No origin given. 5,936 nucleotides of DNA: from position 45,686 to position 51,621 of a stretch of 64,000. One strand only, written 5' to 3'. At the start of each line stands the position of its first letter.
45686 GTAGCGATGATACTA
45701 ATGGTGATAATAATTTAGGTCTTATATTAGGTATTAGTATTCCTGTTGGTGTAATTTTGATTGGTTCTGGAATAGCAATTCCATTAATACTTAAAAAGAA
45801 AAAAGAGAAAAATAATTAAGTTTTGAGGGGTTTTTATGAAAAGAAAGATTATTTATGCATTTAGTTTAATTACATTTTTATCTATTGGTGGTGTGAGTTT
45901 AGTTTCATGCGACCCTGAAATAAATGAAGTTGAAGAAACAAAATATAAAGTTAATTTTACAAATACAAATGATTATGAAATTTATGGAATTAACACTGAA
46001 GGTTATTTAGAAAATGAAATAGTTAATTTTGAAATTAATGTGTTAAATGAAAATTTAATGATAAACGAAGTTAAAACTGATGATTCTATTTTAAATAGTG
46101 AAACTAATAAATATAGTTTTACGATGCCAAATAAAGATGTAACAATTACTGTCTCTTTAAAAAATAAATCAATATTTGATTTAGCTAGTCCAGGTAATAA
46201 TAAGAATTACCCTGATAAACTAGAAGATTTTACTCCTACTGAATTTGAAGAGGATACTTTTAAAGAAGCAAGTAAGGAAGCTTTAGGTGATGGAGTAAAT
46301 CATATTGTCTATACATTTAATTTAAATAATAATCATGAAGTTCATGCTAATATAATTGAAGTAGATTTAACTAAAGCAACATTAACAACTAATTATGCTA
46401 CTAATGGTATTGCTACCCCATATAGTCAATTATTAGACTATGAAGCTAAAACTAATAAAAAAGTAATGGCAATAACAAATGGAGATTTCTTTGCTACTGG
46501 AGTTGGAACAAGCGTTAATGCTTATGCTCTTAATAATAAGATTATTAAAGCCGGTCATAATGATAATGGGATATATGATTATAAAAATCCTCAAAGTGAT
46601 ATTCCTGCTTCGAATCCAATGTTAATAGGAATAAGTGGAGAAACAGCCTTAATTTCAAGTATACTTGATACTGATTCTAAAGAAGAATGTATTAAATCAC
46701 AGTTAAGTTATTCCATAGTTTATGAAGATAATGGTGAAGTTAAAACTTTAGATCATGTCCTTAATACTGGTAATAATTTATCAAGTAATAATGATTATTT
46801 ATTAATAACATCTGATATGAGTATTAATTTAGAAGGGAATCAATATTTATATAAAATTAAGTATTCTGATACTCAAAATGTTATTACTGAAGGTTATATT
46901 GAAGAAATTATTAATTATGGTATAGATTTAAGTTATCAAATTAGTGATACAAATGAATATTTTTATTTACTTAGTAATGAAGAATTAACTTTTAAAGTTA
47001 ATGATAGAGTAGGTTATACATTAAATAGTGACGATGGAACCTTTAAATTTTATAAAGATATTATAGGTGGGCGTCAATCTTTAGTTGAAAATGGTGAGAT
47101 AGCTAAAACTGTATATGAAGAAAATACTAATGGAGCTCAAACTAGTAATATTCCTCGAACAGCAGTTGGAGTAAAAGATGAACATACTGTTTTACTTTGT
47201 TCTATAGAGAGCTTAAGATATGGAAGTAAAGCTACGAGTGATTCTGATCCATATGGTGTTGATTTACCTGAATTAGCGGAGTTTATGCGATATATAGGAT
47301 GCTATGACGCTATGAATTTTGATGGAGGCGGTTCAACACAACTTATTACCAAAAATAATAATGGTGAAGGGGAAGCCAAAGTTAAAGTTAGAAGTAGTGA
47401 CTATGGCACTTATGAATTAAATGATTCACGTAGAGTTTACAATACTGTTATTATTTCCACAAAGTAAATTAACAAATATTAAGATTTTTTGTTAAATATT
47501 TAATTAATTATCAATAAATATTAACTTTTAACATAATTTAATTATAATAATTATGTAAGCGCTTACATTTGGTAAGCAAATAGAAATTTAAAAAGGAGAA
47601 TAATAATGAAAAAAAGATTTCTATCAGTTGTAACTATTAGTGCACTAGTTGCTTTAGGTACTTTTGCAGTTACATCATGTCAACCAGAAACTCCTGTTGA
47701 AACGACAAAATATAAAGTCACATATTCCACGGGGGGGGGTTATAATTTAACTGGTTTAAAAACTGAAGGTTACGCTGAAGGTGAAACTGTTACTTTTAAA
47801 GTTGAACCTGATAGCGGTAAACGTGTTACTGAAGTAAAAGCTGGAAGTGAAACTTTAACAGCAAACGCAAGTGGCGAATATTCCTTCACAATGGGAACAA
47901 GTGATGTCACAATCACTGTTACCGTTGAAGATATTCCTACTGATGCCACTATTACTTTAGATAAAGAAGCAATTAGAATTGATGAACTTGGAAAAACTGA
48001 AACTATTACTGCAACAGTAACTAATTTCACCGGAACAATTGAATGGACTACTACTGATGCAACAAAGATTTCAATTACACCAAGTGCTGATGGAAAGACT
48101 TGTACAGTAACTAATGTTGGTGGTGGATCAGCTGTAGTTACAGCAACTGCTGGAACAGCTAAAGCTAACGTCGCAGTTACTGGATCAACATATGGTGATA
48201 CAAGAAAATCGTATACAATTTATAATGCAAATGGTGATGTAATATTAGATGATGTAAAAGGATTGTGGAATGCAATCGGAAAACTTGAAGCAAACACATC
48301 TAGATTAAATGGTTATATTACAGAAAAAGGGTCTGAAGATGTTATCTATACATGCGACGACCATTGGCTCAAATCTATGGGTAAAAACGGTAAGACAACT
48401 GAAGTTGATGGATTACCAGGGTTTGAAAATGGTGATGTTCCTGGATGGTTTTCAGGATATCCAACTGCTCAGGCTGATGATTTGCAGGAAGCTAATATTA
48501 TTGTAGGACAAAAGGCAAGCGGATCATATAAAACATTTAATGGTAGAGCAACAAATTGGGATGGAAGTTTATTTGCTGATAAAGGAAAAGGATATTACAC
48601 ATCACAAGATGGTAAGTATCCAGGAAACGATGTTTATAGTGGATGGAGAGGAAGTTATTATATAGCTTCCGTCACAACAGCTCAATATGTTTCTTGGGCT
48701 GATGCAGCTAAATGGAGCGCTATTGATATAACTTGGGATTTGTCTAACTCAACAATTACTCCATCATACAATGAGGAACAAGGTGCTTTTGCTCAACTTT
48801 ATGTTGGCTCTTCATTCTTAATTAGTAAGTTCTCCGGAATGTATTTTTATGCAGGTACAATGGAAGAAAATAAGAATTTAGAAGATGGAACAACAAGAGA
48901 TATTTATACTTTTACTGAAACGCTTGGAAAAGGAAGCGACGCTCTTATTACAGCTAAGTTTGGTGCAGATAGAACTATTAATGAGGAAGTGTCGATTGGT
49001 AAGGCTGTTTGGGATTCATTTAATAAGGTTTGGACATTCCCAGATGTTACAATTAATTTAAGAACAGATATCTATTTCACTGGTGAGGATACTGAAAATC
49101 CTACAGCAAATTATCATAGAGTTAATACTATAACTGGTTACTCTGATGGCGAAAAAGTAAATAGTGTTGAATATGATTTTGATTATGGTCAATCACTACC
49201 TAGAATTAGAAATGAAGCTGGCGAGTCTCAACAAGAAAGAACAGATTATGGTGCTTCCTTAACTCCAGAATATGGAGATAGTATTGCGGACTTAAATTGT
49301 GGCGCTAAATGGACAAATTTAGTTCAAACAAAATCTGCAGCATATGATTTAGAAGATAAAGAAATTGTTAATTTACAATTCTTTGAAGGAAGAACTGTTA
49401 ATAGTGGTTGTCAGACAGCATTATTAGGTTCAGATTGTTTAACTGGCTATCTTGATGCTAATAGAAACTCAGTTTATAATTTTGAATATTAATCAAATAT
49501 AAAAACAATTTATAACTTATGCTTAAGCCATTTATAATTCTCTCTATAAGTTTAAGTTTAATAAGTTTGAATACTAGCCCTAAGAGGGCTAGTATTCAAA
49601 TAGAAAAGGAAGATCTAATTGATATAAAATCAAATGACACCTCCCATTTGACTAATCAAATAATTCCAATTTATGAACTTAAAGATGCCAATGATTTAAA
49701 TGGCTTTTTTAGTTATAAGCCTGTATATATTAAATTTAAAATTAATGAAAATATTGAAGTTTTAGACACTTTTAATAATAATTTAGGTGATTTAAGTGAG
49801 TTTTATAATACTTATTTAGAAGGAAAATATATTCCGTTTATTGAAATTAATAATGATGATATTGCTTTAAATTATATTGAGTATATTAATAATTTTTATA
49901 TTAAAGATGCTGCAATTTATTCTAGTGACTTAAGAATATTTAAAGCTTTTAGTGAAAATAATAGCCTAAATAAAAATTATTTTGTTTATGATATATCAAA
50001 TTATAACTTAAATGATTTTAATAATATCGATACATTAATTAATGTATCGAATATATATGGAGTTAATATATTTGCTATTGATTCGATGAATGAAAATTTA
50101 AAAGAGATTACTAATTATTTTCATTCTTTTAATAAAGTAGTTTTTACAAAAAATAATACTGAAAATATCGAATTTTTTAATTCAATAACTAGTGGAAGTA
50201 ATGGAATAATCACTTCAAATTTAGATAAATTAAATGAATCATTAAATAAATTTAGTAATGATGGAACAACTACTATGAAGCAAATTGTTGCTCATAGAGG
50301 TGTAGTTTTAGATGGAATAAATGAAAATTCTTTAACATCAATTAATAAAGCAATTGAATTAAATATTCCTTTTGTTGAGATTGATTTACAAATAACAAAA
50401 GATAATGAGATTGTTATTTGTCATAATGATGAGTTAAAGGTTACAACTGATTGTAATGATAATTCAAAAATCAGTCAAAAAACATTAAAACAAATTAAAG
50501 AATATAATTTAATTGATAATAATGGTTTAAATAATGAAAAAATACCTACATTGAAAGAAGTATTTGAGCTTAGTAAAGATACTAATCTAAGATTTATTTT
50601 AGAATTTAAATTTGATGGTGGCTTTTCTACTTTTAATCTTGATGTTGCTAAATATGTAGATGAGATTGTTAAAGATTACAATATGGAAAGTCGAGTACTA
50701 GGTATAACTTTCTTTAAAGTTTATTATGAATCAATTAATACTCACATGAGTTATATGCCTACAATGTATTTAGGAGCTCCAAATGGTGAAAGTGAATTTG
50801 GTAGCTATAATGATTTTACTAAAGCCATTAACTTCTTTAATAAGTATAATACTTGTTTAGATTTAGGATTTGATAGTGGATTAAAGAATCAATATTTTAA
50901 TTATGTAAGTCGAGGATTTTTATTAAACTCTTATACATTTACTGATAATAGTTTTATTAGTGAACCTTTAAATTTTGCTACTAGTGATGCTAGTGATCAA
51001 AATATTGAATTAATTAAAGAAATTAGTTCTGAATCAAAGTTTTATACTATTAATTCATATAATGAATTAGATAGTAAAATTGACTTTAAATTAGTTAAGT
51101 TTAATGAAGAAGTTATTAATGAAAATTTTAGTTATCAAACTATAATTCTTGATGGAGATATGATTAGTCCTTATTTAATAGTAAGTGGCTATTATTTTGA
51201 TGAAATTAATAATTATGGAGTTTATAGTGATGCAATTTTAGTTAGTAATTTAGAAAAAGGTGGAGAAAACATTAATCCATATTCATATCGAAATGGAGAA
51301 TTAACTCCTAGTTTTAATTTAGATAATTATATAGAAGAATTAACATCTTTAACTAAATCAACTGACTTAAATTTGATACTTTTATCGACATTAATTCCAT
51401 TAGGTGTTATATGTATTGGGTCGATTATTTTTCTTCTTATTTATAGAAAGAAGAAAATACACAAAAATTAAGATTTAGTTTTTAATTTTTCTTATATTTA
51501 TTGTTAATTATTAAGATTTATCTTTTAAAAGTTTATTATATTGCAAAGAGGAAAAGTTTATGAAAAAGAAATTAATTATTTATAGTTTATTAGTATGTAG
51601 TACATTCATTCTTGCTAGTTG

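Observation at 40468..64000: Large surface-enzyme locus that looks built to dismantle a phosphodiester-linked amino-sugar polymer (teichoic-acid/phosphoglycan scavenging)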

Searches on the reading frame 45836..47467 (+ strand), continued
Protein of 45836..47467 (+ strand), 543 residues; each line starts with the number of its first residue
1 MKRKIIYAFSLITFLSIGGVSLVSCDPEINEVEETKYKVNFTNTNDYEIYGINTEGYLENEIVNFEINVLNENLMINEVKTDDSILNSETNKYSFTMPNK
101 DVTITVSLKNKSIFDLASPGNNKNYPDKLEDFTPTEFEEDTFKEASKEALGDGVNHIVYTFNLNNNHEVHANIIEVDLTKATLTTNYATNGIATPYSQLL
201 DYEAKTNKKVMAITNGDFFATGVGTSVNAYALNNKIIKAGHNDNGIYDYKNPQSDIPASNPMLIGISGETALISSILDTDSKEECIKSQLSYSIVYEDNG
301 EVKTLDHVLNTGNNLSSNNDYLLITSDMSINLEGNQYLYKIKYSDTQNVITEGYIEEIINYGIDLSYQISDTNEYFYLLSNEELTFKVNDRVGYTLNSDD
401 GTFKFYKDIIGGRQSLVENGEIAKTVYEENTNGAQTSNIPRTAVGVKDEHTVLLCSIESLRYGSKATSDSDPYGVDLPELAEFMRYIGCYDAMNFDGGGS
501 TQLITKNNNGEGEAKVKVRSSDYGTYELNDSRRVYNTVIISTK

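Call 26: find_encoding_contigs(protein=P0112, flank=10000, max_places=1)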
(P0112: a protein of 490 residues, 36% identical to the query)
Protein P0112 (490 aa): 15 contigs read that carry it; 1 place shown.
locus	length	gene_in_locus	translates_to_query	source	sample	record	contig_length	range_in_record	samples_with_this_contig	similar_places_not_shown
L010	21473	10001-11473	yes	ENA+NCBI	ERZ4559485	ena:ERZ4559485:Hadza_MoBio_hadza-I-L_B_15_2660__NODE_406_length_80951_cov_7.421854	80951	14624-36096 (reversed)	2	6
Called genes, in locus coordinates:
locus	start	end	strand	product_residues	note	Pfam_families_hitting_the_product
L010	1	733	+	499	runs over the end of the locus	PF00370:FGGY_N, PF02782:FGGY_C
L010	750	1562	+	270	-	PF14808:TMEM164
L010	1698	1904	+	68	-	PF13275:S4_2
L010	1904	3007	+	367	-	PF02463:SMC_N, PF13175:AAA_15, PF13476:AAA_23 (weak)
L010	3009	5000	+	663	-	PF02518:HATPase_c, PF00204:DNA_gyraseB, PF01751:Toprim, PF00986:DNA_gyraseB_C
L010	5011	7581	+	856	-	PF00521:DNA_topoisoIV, PF03989:DNA_gyraseA_C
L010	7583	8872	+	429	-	PF02403:Seryl_tRNA_N, PF00587:tRNA-synt_2b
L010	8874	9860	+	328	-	PF01207:Dus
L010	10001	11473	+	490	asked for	PF09992:NAGPA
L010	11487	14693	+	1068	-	PF01547:SBP_bac_1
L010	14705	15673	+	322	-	-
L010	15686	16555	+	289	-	PF00528:BPD_transp_1 (weak)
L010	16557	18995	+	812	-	PF04893:Yip1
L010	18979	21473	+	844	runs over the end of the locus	PF18952:DUF5696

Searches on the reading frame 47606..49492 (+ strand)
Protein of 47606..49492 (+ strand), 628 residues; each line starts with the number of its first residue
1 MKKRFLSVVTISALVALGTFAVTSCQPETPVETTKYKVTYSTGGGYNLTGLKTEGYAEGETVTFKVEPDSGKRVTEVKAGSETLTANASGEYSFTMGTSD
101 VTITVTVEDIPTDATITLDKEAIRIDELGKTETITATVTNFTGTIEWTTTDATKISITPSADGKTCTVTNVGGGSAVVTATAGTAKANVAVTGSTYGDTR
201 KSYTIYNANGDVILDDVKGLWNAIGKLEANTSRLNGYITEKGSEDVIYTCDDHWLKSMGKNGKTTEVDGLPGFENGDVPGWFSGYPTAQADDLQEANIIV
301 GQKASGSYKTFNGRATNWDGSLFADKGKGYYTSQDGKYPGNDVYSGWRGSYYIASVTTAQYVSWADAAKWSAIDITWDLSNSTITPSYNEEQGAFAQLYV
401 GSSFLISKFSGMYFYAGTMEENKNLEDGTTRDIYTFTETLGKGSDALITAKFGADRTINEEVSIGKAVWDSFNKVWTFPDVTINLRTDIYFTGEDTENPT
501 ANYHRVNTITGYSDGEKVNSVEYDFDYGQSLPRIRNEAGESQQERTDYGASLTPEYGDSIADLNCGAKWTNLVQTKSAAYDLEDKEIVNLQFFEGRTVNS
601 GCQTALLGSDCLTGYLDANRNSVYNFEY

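Call 4: search_protein_families(library=pfam, proteins=[window:47606-49492:+], max_evalue=0.01)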
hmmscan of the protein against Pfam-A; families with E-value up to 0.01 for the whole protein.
window:47606-49492:+ (628 aa): 0 families

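Call 14: search_protein_families(library=ncbifam, proteins=[window:47606-49492:+], max_evalue=0.01)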
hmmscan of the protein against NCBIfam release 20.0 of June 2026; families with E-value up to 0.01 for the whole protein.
window:47606-49492:+ (628 aa): 0 families

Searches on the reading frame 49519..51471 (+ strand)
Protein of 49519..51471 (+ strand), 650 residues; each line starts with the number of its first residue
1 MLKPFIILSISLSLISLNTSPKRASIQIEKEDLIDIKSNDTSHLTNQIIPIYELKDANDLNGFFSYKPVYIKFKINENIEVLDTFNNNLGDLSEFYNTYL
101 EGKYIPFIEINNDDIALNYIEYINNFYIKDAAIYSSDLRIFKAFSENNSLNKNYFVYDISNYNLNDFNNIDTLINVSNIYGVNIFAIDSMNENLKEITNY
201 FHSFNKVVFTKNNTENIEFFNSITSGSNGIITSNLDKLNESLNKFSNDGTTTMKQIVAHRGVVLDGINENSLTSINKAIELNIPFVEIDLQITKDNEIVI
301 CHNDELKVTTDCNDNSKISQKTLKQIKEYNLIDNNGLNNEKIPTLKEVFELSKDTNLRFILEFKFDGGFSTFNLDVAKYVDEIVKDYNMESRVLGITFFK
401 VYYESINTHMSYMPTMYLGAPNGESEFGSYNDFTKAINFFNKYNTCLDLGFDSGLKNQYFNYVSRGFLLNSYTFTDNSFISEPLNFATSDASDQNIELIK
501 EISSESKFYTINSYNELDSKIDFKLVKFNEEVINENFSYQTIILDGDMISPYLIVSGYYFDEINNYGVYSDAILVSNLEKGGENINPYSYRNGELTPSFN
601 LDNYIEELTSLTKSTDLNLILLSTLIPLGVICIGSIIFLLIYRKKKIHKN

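Call 4: search_protein_families(library=pfam, proteins=[window:49519-51471:+], max_evalue=0.01)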
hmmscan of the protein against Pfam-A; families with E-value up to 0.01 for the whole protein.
window:49519-51471:+ (650 aa): 1 family
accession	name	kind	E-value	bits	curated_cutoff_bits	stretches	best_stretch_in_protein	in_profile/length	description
PF03009.23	GDPD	-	3.6e-20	73.5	23.6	1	259-387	1-134/244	Glycerophosphoryl diester phosphodiesterase family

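Call 14: search_protein_families(library=ncbifam, proteins=[window:49519-51471:+], max_evalue=0.01)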
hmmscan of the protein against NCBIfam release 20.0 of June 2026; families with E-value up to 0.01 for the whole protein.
window:49519-51471:+ (650 aa): 4 families
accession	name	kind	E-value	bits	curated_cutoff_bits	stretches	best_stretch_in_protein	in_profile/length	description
NF006989.0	PRK09454.1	equivalog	3.3e-09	36.4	264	1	254-368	10-123/251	glycerophosphodiester phosphodiesterase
NF053857.1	LysphglycPlipDStph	equivalog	1.4e-07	31.2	450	1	253-407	45-203/305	lysophosphatidylglycerol phospholipase D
NF041304.3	AvrBs2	equivalog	9.6e-07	27.1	1000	1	246-342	260-359/716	type III secretion system effector avirulence protein AvrBs2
NF008354.0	PRK11143.1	equivalog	1.4e-05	24.2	254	1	250-357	27-129/359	glycerophosphodiester phosphodiesterase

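Call 58: search_solved_structures(query=window:49519-51471:+, max_evalue=0.001, show_alignments=2)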
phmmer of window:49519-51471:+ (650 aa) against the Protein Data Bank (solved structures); distinct sequences matched with E-value up to 0.001: 19.
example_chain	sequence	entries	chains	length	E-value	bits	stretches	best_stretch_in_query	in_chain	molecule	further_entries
2pz0_A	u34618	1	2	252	1.5e-14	56.6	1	255-400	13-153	Glycerophosphoryl diester phosphodiesterase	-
7e0v_A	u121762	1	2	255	5.1e-12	48.2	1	256-390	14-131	Glycerophosphodiester phosphodiesterase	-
7e2a_A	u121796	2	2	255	1.3e-11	46.9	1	256-390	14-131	Glycerophosphodiester phosphodiesterase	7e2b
3i10_A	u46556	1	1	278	1.6e-10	43.3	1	245-354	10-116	Putative Glycerophosphoryl diester phosphodiesterase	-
2o55_A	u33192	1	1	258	3.1e-09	39.1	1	253-398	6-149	putative glycerophosphodiester phosphodiesterase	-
3mz2_A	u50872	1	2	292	3.6e-09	38.8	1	226-355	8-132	Glycerophosphoryl diester phosphodiesterase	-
4oec_A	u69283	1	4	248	1.6e-08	36.7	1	256-364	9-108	Glycerophosphoryl diester phosphodiesterase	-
9f49_AAA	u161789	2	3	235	1.7e-08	36.6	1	256-458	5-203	GP-PDE domain-containing protein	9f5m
3qvq_A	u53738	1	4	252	3.1e-07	32.4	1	253-370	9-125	Phosphodiesterase Olei02445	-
3no3_A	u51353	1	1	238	4.2e-07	32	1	255-398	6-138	glycerophosphodiester phosphodiesterase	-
1o1z_A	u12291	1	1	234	1.4e-06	30.3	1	256-357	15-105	glycerophosphodiester phosphodiesterase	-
5t91_A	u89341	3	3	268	1.8e-05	26.6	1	256-329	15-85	Glycerophosphoryl diester phosphodiesterase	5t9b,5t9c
2oog_A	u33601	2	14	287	3e-05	25.9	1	255-364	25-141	Glycerophosphoryl diester phosphodiesterase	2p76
4r7o_A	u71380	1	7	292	4.8e-05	25.2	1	257-413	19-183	Glycerophosphoryl diester phosphodiesterase, putative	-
7ww4_A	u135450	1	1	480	0.00013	23.7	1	254-417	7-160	beta-1,3(4)-glucanase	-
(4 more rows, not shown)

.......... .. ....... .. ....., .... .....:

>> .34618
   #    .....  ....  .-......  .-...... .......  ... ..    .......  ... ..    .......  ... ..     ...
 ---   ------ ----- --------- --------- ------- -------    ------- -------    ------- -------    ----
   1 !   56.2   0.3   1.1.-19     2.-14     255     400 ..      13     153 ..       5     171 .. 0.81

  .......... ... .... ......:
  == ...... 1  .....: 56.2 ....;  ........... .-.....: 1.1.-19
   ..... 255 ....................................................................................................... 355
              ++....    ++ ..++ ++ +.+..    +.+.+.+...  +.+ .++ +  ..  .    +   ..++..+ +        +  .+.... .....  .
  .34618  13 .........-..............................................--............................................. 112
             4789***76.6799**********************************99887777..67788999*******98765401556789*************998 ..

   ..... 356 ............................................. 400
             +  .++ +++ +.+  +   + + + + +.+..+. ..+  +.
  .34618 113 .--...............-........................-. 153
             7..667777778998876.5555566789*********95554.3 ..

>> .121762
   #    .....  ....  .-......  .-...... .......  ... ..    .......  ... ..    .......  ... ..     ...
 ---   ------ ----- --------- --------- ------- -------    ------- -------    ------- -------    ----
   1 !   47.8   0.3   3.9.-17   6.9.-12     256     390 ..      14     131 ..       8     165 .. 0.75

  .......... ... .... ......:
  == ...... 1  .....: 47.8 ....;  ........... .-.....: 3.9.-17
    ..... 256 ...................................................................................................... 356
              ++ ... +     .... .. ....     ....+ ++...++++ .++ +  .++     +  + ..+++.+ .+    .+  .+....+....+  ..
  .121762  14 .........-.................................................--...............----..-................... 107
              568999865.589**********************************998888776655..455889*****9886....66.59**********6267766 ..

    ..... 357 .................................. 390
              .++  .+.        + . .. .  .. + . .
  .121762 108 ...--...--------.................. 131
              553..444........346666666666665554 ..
